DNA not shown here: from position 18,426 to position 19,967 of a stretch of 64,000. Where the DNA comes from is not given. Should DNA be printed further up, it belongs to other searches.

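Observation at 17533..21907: Coupled operon hyuB - (PqqD/RRE-like plus Memo-like fusion) - M19 dipeptidase, with a Cys-rich secreted protein upstream: candidate undescribed peptide-processing system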

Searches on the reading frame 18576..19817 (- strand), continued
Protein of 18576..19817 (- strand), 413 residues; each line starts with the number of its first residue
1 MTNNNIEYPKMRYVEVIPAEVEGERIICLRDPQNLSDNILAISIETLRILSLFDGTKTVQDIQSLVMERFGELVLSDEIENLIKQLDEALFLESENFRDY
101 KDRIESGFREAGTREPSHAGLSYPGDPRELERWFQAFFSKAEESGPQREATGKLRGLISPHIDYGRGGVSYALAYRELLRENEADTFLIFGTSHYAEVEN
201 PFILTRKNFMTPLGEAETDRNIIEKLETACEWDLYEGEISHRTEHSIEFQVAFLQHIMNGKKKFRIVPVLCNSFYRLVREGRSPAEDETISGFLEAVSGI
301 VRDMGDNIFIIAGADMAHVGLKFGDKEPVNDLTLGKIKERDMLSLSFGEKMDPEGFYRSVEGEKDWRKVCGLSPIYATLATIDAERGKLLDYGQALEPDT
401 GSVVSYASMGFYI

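Call 73: search_protein_families(library=ncbifam, proteins=[L079:6757-7989:+, L079:9212-9706:+, L063:4246-5472:+, L038:5578-7986:+], max_evalue=0.00001)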
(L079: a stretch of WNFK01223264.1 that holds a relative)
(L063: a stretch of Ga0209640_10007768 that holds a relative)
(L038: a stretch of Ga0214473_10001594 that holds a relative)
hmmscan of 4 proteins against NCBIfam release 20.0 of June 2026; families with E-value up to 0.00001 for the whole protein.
L079:6757-7989:+ (410 aa): 49 families (the best 25 are shown)
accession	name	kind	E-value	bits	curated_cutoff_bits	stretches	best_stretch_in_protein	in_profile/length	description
TIGR01910.1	DapE-ArgE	subfamily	3.9e-68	230.4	217.6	1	22-400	1-373/373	ArgE/DapE family deacylase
NF006399.0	PRK08651.1-2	equivalog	2.9e-60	204.4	381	1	19-402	4-398/405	succinyl-diaminopimelate desuccinylase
NF006365.0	PRK08588.1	subfamily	1.4e-58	199.1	289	1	39-409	21-381/383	succinyl-diaminopimelate desuccinylase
NF009558.0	PRK13013.1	equivalog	1.8e-55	188.4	428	1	18-408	15-423/429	acetylornithine deacetylase/succinyl-diaminopimelate desuccinylase family protein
NF005373.0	PRK06915.1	equivalog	1.2e-51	176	428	1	70-408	79-417/422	peptidase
TIGR01892.1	AcOrn-deacetyl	equivalog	1.3e-50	172.5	297.7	1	25-399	3-359/365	acetylornithine deacetylase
NF009555.0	PRK13004.1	equivalog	9.3e-48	163.1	321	1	18-406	14-393/399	YgeY family selenium metabolism-linked hydrolase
NF009557.0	PRK13009.1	equivalog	4.3e-47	161.1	284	1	20-407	4-373/377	succinyl-diaminopimelate desuccinylase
NF005306.0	PRK06837.1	subfamily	1.5e-46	159.1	376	1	69-400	81-413/427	ArgE/DapE family deacylase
NF010589.0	PRK13983.1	equivalog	4e-45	154.5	333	1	18-405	13-406/409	M20 family metallo-hydrolase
NF005710.0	PRK07522.1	subfamily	5.4e-44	150.9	412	1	19-399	8-379/391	acetylornithine deacetylase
NF006400.0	PRK08651.1-3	equivalog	1e-42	146.4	374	1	26-405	17-403/410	succinyl-diaminopimelate desuccinylase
NF003474.0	PRK05111.1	equivalog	1.1e-41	143.1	460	1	19-400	6-372/383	acetylornithine deacetylase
NF005913.0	PRK07906.1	subfamily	5.8e-36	124.1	382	1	17-231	13-239/442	hypothetical protein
TIGR01246.1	dapE_proteo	equivalog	1.3e-35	123.1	361.8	1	22-404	2-366/370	succinyl-diaminopimelate desuccinylase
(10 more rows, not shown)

L079:9212-9706:+ (164 aa): 0 families

L063:4246-5472:+ (408 aa): 48 families (the best 25 are shown)
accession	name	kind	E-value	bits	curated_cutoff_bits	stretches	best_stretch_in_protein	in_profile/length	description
TIGR01910.1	DapE-ArgE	subfamily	1.2e-72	245.3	217.6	1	20-398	1-373/373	ArgE/DapE family deacylase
NF006365.0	PRK08588.1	subfamily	1.3e-60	205.7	289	1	17-408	7-382/383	succinyl-diaminopimelate desuccinylase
NF006399.0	PRK08651.1-2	equivalog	9.4e-60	202.7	381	1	18-398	5-396/405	succinyl-diaminopimelate desuccinylase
NF009558.0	PRK13013.1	equivalog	4.5e-53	180.4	428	1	16-404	15-421/429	acetylornithine deacetylase/succinyl-diaminopimelate desuccinylase family protein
NF005373.0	PRK06915.1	equivalog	1.8e-51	175.4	428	1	68-403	79-414/422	peptidase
TIGR01892.1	AcOrn-deacetyl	equivalog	2e-51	175.2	297.7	1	23-396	3-358/365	acetylornithine deacetylase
NF005306.0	PRK06837.1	subfamily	7.3e-50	170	376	1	66-393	80-408/427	ArgE/DapE family deacylase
NF009555.0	PRK13004.1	equivalog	4.5e-48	164.1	321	1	17-405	15-394/399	YgeY family selenium metabolism-linked hydrolase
NF005710.0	PRK07522.1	subfamily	1.6e-47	162.5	412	1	18-397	9-379/391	acetylornithine deacetylase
NF009557.0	PRK13009.1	equivalog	2.5e-47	161.8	284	1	18-401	4-369/377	succinyl-diaminopimelate desuccinylase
NF010589.0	PRK13983.1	equivalog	3.9e-46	157.8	333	1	17-403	14-406/409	M20 family metallo-hydrolase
NF006400.0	PRK08651.1-3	equivalog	1.1e-45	156.2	374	1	21-401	14-401/410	succinyl-diaminopimelate desuccinylase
NF003474.0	PRK05111.1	equivalog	8.3e-40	136.8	460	1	18-396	7-370/383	acetylornithine deacetylase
TIGR01246.1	dapE_proteo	equivalog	5.9e-37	127.5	361.8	1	20-400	2-364/370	succinyl-diaminopimelate desuccinylase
NF005913.0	PRK07906.1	subfamily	1.5e-35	122.7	382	1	16-227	14-237/442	hypothetical protein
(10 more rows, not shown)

L038:5578-7986:+ (802 aa): 10 families
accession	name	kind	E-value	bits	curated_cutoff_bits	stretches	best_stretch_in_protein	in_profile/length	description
TIGR00763.1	lon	equivalog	1.3e-302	1006.1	608.05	1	28-786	1-794/795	endopeptidase La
NF008053.0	PRK10787.1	equivalog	1e-261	870.4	891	1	26-790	10-774/784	endopeptidase La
TIGR02903.1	spore_lon_C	equivalog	2.5e-28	99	678.8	1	543-786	375-614/615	Lon family ATP-dependent protease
TIGR00764.1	lon_rel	equivalog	3.4e-28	98.6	516.6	1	628-790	441-596/608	ATP-dependent protease LonB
TIGR02902.1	spore_lonB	equivalog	6.2e-28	97.7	723.3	1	675-785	424-529/531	ATP-dependent protease LonB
TIGR02653.1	Lon_rel_chp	hypoth_equivalog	5.1e-14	51.6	628.25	1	629-787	514-672/675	protease Lon-related BREX system protein BrxL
TIGR00416.1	sms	equivalog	7.2e-11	41.5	403.05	1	675-759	353-436/454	DNA repair protein RadA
NF003229.0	PRK04195.1-5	equivalog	5.9e-07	28.5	280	1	342-451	21-120/413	replication factor C large subunit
TIGR00368.1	TIGR00368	hypoth_equivalog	3.1e-06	26.1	362.4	0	626-784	13-161/499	YifB family Mg chelatase-like AAA ATPase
TIGR02639.1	ClpA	equivalog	5.9e-06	24.8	993.15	1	367-489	489-605/734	ATP-dependent Clp protease ATP-binding subunit ClpA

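Call 74: search_protein_families(library=pfam, proteins=[L051:3059-4495:+], max_evalue=0.01)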
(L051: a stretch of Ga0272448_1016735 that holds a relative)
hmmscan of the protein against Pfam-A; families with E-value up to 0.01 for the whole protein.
L051:3059-4495:+ (478 aa): 2 families
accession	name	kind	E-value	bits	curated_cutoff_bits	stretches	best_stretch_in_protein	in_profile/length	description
PF01875.22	Memo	-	4.4e-70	236.4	27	1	14-279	2-268/269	Memo-like protein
PF01871.22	AMMECR1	-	3.8e-61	205.9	25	1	313-478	2-168/168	AMMECR1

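Call 83: find_homologous_proteins(query=A3, max_evalue=1e-20)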
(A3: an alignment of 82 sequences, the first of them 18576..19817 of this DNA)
Query A3 (82 sequences) (413 aa, profile of the alignment): 3293 proteins with E <= 1e-20 among 8000 candidates; the best 120 are listed.
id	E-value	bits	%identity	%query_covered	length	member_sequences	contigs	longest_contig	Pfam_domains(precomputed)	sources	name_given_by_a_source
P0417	2.6e-168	578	43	99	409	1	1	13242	PF01875.23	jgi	-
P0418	1.4e-167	576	43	99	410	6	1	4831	PF01875.23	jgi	jgi:hypothetical protein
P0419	5.4e-167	574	42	99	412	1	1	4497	PF01875.23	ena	-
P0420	7.3e-167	573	43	99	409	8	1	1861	PF01875.23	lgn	-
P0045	7.4e-167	573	62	98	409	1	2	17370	PF01875.23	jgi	jgi:AmmeMemoRadiSam system protein B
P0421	8.8e-167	573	41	99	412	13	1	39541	PF01875.23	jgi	jgi:hypothetical protein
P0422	1.7e-166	572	43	99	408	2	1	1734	PF01875.23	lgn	-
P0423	2.1e-166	572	40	98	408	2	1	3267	PF01875.23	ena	-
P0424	6.7e-166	570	41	99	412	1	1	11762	PF01875.23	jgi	jgi:hypothetical protein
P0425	1.2e-165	569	42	99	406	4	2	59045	PF01875.23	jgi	-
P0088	1.3e-165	569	60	98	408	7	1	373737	PF01875.23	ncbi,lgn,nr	ncbi:MAG TPA: AmmeMemoRadiSam system protein B [Thermodesulfobacteriota bacterium]|nr:AmmeMemoRadiSa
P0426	1.6e-165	569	41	99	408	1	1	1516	PF01875.23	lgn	-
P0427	2.4e-165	568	42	99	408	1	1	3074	PF01875.23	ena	-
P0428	3.8e-165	568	41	99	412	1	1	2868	PF01875.23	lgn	-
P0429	3.8e-165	568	41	99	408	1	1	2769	PF01875.23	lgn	-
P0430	4.8e-165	567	38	99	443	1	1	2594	PF01875.23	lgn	-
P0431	5.4e-165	567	41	99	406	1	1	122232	PF01875.23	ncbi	ncbi:MAG: AmmeMemoRadiSam system protein B [Candidatus Abyssubacteria bacterium]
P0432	5.9e-165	567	40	98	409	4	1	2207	PF01875.23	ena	-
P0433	6.8e-165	567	39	99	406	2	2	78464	PF01875.23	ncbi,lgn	-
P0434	7.5e-165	567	42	99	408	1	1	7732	PF01875.23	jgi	-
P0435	8.8e-165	567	42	99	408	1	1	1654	PF01875.23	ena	-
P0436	3.1e-164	565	41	99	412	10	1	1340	PF01875.23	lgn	-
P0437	3.3e-164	565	42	99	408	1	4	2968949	PF01875.23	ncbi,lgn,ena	ncbi:MAG: AmmeMemoRadiSam system protein B [bacterium]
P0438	4.4e-164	564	43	98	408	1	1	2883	PF01875.23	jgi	-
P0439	5.5e-164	564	40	99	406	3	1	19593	PF01875.23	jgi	-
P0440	5.9e-164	564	39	98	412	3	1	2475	PF01875.23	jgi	-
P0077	6.0e-164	564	59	99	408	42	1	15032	PF01875.23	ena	-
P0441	7.3e-164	564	42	99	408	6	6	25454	PF01875.23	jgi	jgi:AmmeMemoRadiSam system protein B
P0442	8.9e-164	563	40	99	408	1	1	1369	PF01875.23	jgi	-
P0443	1.4e-163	563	42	99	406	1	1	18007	PF01875.23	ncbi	-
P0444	1.5e-163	563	43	99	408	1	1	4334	PF01875.23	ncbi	-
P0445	1.5e-163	563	41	99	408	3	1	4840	PF01875.23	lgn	-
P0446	1.7e-163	562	40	99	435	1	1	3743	PF01875.23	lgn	-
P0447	2.4e-163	562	41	99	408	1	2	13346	PF01875.23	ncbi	-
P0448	2.5e-163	562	40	99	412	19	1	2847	PF01875.23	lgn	-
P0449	3.2e-163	561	44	99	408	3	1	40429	PF01875.23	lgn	-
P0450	3.5e-163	561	41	99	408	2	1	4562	PF01875.23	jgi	jgi:hypothetical protein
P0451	4.0e-163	561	42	99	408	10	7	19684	PF01875.23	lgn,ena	-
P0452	4.0e-163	561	42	99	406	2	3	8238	PF01875.23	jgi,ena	-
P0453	5.5e-163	561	41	99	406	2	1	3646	PF01875.23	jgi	-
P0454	6.3e-163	560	40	98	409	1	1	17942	PF01875.23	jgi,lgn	jgi:hypothetical protein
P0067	8.6e-163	560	60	99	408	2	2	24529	PF01875.23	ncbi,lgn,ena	-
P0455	9.4e-163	560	42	99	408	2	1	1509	PF01875.23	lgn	-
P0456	1.1e-162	560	42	99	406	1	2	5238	PF01875.23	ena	-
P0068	1.1e-162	560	61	99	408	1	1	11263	PF01875.23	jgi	-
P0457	1.1e-162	560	38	98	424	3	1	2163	PF01875.23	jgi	-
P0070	1.2e-162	560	59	99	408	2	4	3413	PF01875.23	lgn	-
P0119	1.2e-162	560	59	99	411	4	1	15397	PF01875.23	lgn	-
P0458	1.6e-162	559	41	98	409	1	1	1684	PF01875.23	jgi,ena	-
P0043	1.6e-162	559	61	99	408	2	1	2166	PF01875.23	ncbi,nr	ncbi:MAG TPA: AmmeMemoRadiSam system protein B [Thermodesulfobacteriota bacterium]|nr:AmmeMemoRadiSa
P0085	1.8e-162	559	59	99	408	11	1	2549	PF01875.23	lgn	-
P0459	2.4e-162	559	41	98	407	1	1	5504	PF01875.23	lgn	-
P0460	2.5e-162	558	42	99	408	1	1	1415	PF01875.23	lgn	-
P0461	2.6e-162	558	42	99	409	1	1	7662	PF01875.23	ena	-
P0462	2.6e-162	558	43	99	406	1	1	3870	PF01875.23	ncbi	-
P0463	3.1e-162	558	42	99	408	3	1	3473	PF01875.23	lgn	-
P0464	3.5e-162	558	43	99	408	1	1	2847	PF01875.23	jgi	jgi:AmmeMemoRadiSam system protein B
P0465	4.3e-162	558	37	99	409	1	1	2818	PF01875.23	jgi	jgi:AmmeMemoRadiSam system protein B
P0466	4.5e-162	558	41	99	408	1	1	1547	PF01875.23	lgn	-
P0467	5.0e-162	558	43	99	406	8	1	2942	PF01875.23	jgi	jgi:AmmeMemoRadiSam system protein B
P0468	5.2e-162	557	42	99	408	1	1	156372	PF01875.23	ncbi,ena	-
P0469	5.3e-162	557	42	99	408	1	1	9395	PF01875.23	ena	-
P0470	5.7e-162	557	42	99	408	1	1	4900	PF01875.23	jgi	jgi:hypothetical protein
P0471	6.1e-162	557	42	99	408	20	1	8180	PF01875.23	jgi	jgi:MEMO1 family protein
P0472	6.8e-162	557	42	99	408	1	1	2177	PF01875.23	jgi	jgi:hypothetical protein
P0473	7.2e-162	557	41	99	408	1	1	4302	PF01875.23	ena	-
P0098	7.5e-162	557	59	99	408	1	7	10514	PF01875.23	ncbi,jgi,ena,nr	ncbi:MAG TPA: AmmeMemoRadiSam system protein B [Thermodesulfobacteriota bacterium]|nr:AmmeMemoRadiSa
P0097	9.0e-162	557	59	99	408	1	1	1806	PF01875.23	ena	-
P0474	9.9e-162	557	44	99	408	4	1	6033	PF01875.23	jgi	jgi:AmmeMemoRadiSam system protein B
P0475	1.1e-161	556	42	99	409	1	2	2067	PF01875.23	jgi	jgi:hypothetical protein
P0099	1.3e-161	556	59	99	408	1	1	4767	PF01875.23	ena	-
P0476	1.3e-161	556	41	99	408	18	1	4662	PF01875.23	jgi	-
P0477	1.3e-161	556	41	99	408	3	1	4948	PF01875.23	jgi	-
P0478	1.4e-161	556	41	99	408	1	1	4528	PF01875.23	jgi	jgi:AmmeMemoRadiSam system protein B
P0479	1.5e-161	556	43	99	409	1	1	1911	PF01875.23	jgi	jgi:AmmeMemoRadiSam system protein B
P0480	1.5e-161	556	41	99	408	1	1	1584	PF01875.23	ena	-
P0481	1.6e-161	556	42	99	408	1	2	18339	PF01875.23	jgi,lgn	jgi:AmmeMemoRadiSam system protein B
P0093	1.8e-161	556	59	99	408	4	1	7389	PF01875.23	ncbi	ncbi:MAG TPA: AmmeMemoRadiSam system protein B [Thermodesulfobacteriota bacterium]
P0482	1.9e-161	556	41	98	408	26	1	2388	PF01875.23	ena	-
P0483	1.9e-161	556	41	99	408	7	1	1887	PF01875.23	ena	-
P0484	2.0e-161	556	42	99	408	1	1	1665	PF01875.23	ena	-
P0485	2.2e-161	555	58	99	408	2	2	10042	PF01875.23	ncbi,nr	ncbi:MAG: AmmeMemoRadiSam system protein B [Candidatus Dadabacteria bacterium]|nr:AmmeMemoRadiSam sy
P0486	2.3e-161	555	41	99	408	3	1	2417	PF01875.23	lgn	-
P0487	2.3e-161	555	42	95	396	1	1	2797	PF01875.23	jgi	jgi:AmmeMemoRadiSam system protein B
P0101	2.4e-161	555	58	99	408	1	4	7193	PF01875.23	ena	-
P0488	2.6e-161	555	40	99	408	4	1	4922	PF01875.23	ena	-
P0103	2.6e-161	555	59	98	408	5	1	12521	PF01875.23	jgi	jgi:AmmeMemoRadiSam system protein B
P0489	2.9e-161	555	42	99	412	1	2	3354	PF01875.23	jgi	jgi:AmmeMemoRadiSam system protein B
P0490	2.9e-161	555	42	99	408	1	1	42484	PF01875.23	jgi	jgi:hypothetical protein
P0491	2.9e-161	555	42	99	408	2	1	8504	PF01875.23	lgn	-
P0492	2.9e-161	555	40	99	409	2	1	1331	PF01875.23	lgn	-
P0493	3.6e-161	555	40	98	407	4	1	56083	PF01875.23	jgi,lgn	jgi:hypothetical protein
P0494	3.7e-161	555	40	99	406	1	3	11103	PF01875.23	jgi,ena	-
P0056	4.6e-161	554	61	99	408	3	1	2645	PF01875.23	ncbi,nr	ncbi:MAG TPA: AmmeMemoRadiSam system protein B [Thermodesulfobacteriota bacterium]|nr:AmmeMemoRadiSa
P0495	4.9e-161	554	42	99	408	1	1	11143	PF01875.23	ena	-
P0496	4.9e-161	554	42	99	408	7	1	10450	PF01875.23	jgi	-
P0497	5.1e-161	554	41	99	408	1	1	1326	PF01875.23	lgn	-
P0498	5.5e-161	554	43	99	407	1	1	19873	PF01875.23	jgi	jgi:MEMO1 family protein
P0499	6.4e-161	554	41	99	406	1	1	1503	PF01875.23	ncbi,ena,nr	ncbi:MAG: AmmeMemoRadiSam system protein B [Deltaproteobacteria bacterium]|nr:AmmeMemoRadiSam system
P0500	7.3e-161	554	40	99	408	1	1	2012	PF01875.23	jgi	-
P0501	1.0e-160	553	42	98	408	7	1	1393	PF01875.23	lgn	-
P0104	1.0e-160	553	59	99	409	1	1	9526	PF01875.23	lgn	-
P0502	1.1e-160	553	42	99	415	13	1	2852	PF01875.23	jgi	jgi:AmmeMemoRadiSam system protein B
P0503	1.2e-160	553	41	98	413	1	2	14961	PF01875.23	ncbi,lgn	ncbi:MAG: AmmeMemoRadiSam system protein B [Candidatus Methylomirabilia bacterium]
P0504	1.3e-160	553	43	99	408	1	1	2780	PF01875.23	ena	-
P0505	1.4e-160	553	41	99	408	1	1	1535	PF01875.23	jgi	jgi:AmmeMemoRadiSam system protein B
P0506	1.4e-160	553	42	99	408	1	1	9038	PF01875.23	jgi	-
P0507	1.6e-160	553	41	99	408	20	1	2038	PF01875.23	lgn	-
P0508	1.6e-160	553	42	99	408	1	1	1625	PF01875.23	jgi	jgi:MEMO1 family protein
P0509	1.6e-160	553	41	99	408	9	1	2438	PF01875.23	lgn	-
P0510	1.7e-160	553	40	99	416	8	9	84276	PF01875.23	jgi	jgi:AmmeMemoRadiSam system protein B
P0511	1.7e-160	552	42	98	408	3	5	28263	PF01875.23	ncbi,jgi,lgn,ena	-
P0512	2.0e-160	552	42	99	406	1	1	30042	PF01875.23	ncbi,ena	-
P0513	2.0e-160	552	41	99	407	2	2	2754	PF01875.23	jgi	jgi:MEMO1 family protein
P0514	2.2e-160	552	41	99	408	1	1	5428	PF01875.23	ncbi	-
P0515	2.4e-160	552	41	99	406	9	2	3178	PF01875.23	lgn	-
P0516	2.4e-160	552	40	99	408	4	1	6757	PF01875.23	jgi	jgi:AmmeMemoRadiSam system protein B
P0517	2.5e-160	552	39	99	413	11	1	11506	PF01875.23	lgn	-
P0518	2.7e-160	552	43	99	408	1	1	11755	PF01875.23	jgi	jgi:AmmeMemoRadiSam system protein B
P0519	3.4e-160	551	41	99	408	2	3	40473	PF01875.23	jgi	jgi:AmmeMemoRadiSam system protein B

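Call 84: find_encoding_contigs(protein=P0431, flank=6000, max_places=1)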
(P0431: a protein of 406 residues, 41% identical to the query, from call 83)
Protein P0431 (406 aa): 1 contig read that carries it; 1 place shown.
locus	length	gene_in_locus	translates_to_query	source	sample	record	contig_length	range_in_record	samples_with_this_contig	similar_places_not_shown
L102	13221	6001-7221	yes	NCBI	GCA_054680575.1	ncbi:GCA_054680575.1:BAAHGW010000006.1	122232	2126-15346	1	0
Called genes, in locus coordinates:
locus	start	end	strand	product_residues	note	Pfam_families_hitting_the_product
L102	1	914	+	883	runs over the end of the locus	PF01266:DAO (faint), PF01494:FAD_binding_3 (faint), PF04820:Trp_halogenase (faint), PF05834:Lycopene_cycl (faint), PF07992:Pyr_redox_2 (faint), PF13450:NAD_binding_8 (faint), PF13454:NAD_binding_9 (faint)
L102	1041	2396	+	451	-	PF00005:ABC_tran (faint), PF00009:GTP_EFTU, PF01926:MMR_HSR1, PF02421:FeoB_N, PF00009:GTP_EFTU, PF01926:MMR_HSR1, PF02421:FeoB_N, PF14714:KH_dom-like, +9 more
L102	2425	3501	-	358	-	PF01208:URO-D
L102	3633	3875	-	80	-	PF00196:GerE, PF08281:Sigma70_r4_2 (faint)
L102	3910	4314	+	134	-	-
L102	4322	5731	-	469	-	-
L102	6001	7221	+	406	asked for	PF01875:Memo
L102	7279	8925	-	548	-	PF00270:DEAD, PF00271:Helicase_C, PF16124:RecQ_Zn_bind (weak)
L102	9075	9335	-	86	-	-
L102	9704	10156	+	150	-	-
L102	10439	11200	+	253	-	PF03372:Exo_endo_phos, PF23226:Exo_endo_phos_PGAP2IP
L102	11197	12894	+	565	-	PF13091:PLDc_2, PF00614:PLDc (weak)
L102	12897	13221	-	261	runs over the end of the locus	PF01149:Fapy_DNA_glyco, PF06831:H2TH, PF06827:zf-FPG_IleRS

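Call 85: find_encoding_contigs(protein=P0503, flank=6000, max_places=1)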
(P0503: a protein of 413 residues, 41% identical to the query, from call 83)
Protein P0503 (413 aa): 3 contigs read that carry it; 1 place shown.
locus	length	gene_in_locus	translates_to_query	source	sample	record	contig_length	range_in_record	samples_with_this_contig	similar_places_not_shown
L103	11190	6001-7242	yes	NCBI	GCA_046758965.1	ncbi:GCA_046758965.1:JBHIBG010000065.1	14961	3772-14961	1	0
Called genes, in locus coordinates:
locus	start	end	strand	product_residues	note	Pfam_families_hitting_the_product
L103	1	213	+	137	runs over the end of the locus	PF01642:MM_CoA_mutase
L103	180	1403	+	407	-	PF07995:GSDH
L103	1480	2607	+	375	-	PF09674:DUF2400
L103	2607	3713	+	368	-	PF02646:RmuC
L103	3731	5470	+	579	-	PF00474:SSF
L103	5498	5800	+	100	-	-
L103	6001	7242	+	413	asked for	PF01875:Memo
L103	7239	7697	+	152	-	PF06938:DUF1285_N (weak), PF11161:DUF2944 (weak)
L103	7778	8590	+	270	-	PF00037:Fer4 (weak), PF12837:Fer4_6 (faint), PF12838:Fer4_7, PF13187:Fer4_9 (weak), PF13237:Fer4_10, PF14697:Fer4_21 (weak)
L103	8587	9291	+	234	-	-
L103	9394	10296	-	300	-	PF04199:Cyclase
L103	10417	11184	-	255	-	PF13468:Glyoxalase_3 (weak), PF13669:Glyoxalase_4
